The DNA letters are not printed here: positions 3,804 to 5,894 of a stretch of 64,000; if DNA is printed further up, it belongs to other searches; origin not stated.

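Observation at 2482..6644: Three-gene locus of cohesin-like and dockerin-like proteins, two anchored via T9SS sorting domains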

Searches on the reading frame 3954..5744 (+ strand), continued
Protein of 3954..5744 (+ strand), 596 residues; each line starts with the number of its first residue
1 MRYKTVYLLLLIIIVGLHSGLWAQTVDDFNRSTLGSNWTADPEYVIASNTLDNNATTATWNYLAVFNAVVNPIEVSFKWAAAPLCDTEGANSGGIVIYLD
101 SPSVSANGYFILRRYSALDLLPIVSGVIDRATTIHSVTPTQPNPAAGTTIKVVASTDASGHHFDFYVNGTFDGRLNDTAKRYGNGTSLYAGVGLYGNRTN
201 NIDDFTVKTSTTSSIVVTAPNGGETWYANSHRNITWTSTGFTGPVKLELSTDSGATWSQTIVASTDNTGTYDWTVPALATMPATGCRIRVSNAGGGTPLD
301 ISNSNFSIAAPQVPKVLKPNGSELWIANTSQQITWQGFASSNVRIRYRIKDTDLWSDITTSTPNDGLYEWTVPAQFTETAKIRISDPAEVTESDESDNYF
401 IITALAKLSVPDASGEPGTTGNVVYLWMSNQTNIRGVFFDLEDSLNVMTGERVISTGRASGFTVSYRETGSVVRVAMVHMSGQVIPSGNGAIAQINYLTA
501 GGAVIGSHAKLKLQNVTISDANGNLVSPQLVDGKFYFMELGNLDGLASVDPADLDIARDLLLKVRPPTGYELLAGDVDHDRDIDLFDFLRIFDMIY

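Call 40: find_related_loci(query=A2, collection=genome_contigs, flank=8000)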
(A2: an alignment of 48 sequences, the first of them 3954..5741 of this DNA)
Query A2 (596 aa) in genome_contigs; peptide patterns used: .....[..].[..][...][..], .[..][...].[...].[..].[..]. (x = any residue, [..] = any of these).
183 stretches matched a pattern; 47 encode a relative of the query (tblastn E <= 1e-3); 47 distinct loci.
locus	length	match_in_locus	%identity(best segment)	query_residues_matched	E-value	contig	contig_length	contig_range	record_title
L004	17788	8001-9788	77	1-596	0e+0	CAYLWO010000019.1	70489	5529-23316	MAG TPA_asm: uncultured Cytophagia bacterium isolate binchicken_co66_61 genome assembly, contig: NODE_731_length_70489_c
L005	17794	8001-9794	67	1-596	0e+0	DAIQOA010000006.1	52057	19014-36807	MAG TPA_asm: bacterium isolate CTOTU7659 NODE_1276_length_52057_cov_6.432041, whole genome shotgun sequence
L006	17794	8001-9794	67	1-596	0e+0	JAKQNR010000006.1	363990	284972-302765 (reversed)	MAG: bacterium isolate USDV_metabat.161 k141_1480341, whole genome shotgun sequence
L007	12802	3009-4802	66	1-596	0e+0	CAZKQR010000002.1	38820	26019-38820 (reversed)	MAG TPA_asm: uncultured Cytophagia bacterium isolate binchicken_co66_201 genome assembly, contig: NODE_1787_length_38820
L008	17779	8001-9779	51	1-596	0e+0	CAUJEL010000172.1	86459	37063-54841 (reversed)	MAG: candidate division KSB1 bacterium isolate KLAP87 genome assembly, contig: KLAP87_1127061, whole genome shotgun sequ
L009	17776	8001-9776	52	1-596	0e+0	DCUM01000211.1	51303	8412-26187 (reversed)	MAG TPA_asm: bacterium UBA2214 isolate UBA2214 UBA2214_contig_54319, whole genome shotgun sequence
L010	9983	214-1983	53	4-596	0e+0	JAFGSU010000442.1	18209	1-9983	MAG: candidate division KSB1 bacterium isolate Zod_Metabat.930 k87_11510211, whole genome shotgun sequence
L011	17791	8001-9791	51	1-595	0e+0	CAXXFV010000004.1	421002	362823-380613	MAG: bacterium isolate e055f79f-11b1-469d-a678-3d38a7c05fec genome assembly, contig: contig_4, whole genome shotgun sequ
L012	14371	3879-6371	49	1-596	3e-175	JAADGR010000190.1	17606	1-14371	MAG: Calditrichota bacterium isolate M_MetaBat.126 contig-127_4800, whole genome shotgun sequence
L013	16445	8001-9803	47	1-595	4e-153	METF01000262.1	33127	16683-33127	MAG: candidate division KSB1 bacterium RBG_16_48_16 RBG_16_scaffold_6250, whole genome shotgun sequence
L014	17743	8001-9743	45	11-596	4e-148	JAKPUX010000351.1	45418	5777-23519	MAG: bacterium isolate USPA_maxbin.129 k141_817788, whole genome shotgun sequence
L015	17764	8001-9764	45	4-596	4e-140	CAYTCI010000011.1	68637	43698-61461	MAG TPA_asm: uncultured Cytophagia bacterium isolate SRP220891_co4_34 genome assembly, contig: NODE_564_length_68637_cov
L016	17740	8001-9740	46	11-596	3e-139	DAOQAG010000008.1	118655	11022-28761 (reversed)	MAG TPA_asm: bacterium isolate AMR_MDS_1268 NODE_73_length_118655_cov_10.436560, whole genome shotgun sequence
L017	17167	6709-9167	49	1-596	1e-175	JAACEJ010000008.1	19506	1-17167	MAG: Actinomycetota bacterium isolate OTbin.62 scaffold_645, whole genome shotgun sequence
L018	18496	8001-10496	44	1-594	1e-136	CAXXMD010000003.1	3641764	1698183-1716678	MAG: bacterium isolate 34b47f7c-149a-4d63-8646-7cec6dbf5787 genome assembly, contig: contig_3, whole genome shotgun sequ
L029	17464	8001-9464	47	25-218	4e-44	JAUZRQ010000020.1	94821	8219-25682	MAG: candidate division KSB1 bacterium isolate GS19_ROV16_BS04-AMOR20_M0784 AMOR20_M0784_contig20, whole genome shotgun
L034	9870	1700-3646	36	1-240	1e-34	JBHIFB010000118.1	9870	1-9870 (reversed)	MAG: Candidatus Glassbacteria bacterium isolate b2.sp1_bin.52 NODE_2236_length_9870_cov_5.586653, whole genome shotgun s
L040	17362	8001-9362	33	27-243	3e-26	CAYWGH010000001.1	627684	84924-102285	MAG TPA_asm: uncultured Cytophagia bacterium isolate binchicken_co107_472 genome assembly, contig: NODE_8_length_627684_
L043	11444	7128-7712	32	26-207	9e-19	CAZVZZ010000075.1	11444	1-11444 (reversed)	MAG TPA_asm: uncultured Cytophagia bacterium isolate SRP173033_co3_202 genome assembly, contig: NODE_7650_length_11444_c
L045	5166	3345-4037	31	27-243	1e-18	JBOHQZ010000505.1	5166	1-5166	MAG: bacterium isolate SD8033_maxbin2.bin.2_sub NODE_6248_length_5166_cov_2.950387, whole genome shotgun sequence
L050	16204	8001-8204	28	34-101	3e-4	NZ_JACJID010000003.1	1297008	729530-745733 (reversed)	Kutzneria viridogrisea strain DSM 43850 Ga0436927_03, whole genome shotgun sequence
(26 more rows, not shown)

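Call 69: search_protein_families(library=pfam, proteins=[L040:7176-15560:+, L029:7164-15647:+, L034:1619-4708:+, L043:6636-9380:+, L050:6450-9305:+], max_evalue=0.001)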
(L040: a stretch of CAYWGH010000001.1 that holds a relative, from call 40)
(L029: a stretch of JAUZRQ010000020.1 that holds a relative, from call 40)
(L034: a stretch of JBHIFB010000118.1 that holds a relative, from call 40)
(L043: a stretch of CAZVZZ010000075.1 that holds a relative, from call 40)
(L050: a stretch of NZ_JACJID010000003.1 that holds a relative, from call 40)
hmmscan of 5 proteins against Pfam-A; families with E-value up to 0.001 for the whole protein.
L040:7176-15560:+ (2795 aa): 10 families
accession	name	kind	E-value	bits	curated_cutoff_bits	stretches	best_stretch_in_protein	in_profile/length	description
PF02369.22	Big_1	-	5.7e-74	244.7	34.9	8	1926-1999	9-83/93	Bacterial Ig-like domain (group 1)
PF13472.12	Lipase_GDSL_2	-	5.5e-23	82.8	32.9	1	72-255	2-178/178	GDSL-like Lipase/Acylhydrolase family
PF09134.16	Invasin_D3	-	6.6e-20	71.9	33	1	1917-2000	2-85/98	Invasin, domain 3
PF00657.28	Lipase_GDSL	-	3.4e-15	57.2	23.6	1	69-259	1-207/208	GDSL-like Lipase/Acylhydrolase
PF17789.7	MG4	-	7.8e-13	48.9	24.7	0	1938-1993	18-70/95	Macroglobulin domain MG4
PF13860.13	FlgD_ig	-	1.7e-10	41.2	27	1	2720-2782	12-75/79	FlgD Ig-like domain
PF02018.23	CBM_4_9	-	9.8e-10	39.4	25.9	1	1174-1301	2-129/136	Carbohydrate binding domain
PF00041.27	fn3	-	6e-09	36.4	25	1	466-564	3-81/84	Fibronectin type III domain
PF25275.1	Golvesin_C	-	0.00013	22.5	31.6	0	838-910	24-95/132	Golvesin C-terminal domain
PF01835.25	MG2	-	0.00062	20.5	32.8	0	2041-2089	22-70/96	MG2 domain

L029:7164-15647:+ (2828 aa): 12 families
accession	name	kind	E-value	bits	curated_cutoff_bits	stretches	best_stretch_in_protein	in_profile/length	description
PF02369.22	Big_1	-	5.8e-77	254.3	34.9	9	1957-2031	9-82/93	Bacterial Ig-like domain (group 1)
PF11721.14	Malectin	-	1.3e-29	103.8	23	1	830-974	3-162/163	Malectin domain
PF13472.12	Lipase_GDSL_2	-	2.7e-23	83.8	32.9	1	71-258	2-178/178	GDSL-like Lipase/Acylhydrolase family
PF00657.28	Lipase_GDSL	-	2.3e-18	67.5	23.6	1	68-262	1-207/208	GDSL-like Lipase/Acylhydrolase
PF17789.7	MG4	-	6.9e-17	61.9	24.7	0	1743-1791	18-60/95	Macroglobulin domain MG4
PF00041.27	fn3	-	3.1e-12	47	25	1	476-575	3-82/84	Fibronectin type III domain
PF13860.13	FlgD_ig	-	4e-11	43.2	27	1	2754-2810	13-70/79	FlgD Ig-like domain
PF01835.25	MG2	-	6e-08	33.4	32.8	0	2076-2122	24-70/96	MG2 domain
PF16656.11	Pur_ac_phosph_N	-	1.7e-05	25.7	30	1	482-569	9-84/93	Purple acid Phosphatase, N-terminal domain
PF12819.13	Malectin_like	-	3.6e-05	23.6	24.5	1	885-977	231-328/331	Malectin-like domain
PF13585.12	CHU_C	-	0.00024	21.6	27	0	2761-2821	25-79/86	CHU_C Type IX secretion signal domain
PF18565.7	Glyco_hydro2_C5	-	0.00031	21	32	0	1853-1893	19-58/103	Glycoside hydrolase family 2 C-terminal domain 5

L034:1619-4708:+ (1030 aa): 3 families
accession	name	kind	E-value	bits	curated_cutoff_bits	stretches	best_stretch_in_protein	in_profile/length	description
PF00041.27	fn3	-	3e-15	56.7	25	0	363-459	2-81/84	Fibronectin type III domain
PF13860.13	FlgD_ig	-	1.6e-05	25.3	27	1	965-1017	24-75/79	FlgD Ig-like domain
PF16656.11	Pur_ac_phosph_N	-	4.3e-05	24.4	30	0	260-343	11-84/93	Purple acid Phosphatase, N-terminal domain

L043:6636-9380:+ (915 aa): 4 families
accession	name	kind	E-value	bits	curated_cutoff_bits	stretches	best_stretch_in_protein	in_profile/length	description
PF02369.22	Big_1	-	1.1e-11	45.1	34.9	2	500-573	18-87/93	Bacterial Ig-like domain (group 1)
PF13860.13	FlgD_ig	-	1.4e-10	41.4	27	1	837-897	15-76/79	FlgD Ig-like domain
PF00041.27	fn3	-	7e-07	29.8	25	1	371-470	2-81/84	Fibronectin type III domain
PF17789.7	MG4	-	5.6e-05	23.7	24.7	0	716-784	14-73/95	Macroglobulin domain MG4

L050:6450-9305:+ (952 aa): 1 family
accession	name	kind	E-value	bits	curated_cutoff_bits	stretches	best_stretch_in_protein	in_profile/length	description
PF01804.23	Penicil_amidase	-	2.5e-121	407.3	21.3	1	208-937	2-673/675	Penicillin amidase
